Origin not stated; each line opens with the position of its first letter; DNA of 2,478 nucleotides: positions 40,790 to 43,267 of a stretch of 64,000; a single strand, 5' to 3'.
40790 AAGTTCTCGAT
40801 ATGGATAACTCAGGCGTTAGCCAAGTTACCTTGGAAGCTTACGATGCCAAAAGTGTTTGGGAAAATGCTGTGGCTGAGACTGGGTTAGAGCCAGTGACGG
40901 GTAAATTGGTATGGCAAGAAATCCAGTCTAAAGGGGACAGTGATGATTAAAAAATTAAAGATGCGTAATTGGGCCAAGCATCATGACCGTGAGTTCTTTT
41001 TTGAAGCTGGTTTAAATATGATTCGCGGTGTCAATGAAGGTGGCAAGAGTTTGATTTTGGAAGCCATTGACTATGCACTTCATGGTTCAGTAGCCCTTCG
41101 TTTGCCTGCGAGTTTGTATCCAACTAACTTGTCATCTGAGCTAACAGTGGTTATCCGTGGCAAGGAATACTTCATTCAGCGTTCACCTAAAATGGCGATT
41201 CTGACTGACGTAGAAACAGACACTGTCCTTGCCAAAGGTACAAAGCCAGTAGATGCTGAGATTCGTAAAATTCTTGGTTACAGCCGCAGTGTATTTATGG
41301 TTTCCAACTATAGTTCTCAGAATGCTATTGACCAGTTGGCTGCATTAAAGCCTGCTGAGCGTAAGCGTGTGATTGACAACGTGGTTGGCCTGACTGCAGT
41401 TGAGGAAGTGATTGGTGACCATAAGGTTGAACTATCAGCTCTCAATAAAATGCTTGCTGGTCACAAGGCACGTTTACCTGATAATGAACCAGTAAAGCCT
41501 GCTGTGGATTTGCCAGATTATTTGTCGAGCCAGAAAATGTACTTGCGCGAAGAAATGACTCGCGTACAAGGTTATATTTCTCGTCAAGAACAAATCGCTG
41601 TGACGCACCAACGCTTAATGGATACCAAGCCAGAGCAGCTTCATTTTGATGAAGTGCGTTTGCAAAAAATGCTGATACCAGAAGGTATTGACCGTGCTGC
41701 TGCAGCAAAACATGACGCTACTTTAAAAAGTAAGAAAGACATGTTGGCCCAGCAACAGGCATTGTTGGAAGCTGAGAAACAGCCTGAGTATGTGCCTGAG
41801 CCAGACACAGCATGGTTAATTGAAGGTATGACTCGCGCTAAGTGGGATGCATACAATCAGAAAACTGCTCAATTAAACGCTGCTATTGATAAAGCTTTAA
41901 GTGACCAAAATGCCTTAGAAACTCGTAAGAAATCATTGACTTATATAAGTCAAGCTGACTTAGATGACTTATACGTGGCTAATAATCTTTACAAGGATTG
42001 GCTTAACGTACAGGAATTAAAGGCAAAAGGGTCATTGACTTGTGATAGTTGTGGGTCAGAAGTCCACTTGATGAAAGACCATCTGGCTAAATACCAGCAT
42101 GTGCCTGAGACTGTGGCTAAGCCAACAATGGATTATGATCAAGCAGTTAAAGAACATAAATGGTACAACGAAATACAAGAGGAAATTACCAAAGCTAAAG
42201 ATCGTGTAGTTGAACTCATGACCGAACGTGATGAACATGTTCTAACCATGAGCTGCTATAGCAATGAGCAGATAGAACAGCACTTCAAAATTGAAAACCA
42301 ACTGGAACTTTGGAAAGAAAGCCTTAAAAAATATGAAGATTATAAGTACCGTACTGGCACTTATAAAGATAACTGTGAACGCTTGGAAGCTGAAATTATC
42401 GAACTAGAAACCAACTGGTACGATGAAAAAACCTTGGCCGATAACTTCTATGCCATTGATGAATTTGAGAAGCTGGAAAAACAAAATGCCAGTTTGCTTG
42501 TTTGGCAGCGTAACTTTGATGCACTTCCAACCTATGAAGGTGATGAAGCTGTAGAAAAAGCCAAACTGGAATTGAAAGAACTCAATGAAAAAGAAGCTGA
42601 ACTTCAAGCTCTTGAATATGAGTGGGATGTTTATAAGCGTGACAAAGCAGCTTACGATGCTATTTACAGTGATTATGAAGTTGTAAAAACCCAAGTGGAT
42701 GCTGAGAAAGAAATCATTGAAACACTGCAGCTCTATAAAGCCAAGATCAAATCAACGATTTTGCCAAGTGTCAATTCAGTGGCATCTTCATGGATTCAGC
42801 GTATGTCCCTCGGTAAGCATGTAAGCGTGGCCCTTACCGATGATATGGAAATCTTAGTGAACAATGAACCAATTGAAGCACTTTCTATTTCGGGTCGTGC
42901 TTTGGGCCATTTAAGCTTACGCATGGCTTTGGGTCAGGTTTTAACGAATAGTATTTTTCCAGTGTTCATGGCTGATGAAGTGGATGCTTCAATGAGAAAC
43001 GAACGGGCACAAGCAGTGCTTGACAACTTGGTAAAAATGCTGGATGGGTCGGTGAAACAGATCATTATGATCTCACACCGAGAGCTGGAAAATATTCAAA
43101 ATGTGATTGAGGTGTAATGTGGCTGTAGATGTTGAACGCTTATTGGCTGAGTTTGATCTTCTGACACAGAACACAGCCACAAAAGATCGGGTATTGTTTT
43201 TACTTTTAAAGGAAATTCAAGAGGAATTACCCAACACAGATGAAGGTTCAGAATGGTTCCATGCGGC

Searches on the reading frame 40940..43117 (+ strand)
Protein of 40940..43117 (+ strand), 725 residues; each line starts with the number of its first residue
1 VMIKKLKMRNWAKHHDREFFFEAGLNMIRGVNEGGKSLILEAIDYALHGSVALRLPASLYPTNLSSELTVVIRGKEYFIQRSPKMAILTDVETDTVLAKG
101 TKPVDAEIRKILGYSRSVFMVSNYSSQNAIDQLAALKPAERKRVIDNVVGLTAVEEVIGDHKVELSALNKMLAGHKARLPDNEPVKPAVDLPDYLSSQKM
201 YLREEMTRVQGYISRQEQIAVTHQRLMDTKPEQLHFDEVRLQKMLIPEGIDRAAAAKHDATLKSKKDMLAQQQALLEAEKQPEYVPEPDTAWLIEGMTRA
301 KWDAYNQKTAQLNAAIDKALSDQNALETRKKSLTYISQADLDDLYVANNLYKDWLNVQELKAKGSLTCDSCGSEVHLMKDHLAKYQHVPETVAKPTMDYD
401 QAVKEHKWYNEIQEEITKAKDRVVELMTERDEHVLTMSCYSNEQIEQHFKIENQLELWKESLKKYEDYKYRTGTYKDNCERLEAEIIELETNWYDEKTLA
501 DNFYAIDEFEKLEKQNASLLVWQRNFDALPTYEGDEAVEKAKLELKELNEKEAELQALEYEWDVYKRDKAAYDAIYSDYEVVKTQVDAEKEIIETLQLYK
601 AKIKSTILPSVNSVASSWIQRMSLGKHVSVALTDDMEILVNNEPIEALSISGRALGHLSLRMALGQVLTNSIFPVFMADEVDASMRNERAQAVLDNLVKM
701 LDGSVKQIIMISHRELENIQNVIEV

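Call 33: search_protein_families(library=phrogs, proteins=[window:40940-43117:+], max_evalue=0.00001)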
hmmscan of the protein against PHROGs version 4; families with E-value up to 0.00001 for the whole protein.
window:40940-43117:+ (725 aa): 3 families
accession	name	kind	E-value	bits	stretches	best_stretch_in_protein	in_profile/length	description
phrog_77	-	DNA, RNA and nucleotide metabolism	9.6e-38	131.3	1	1-721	296-939/967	SbcC-like subunit of palindrome specific endonuclease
phrog_28217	-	DNA, RNA and nucleotide metabolism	5.8e-12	45.9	2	1-166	1-180/806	DNA repair exonuclease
phrog_1637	-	unknown function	4.7e-07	29.6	0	2-55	7-60/661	-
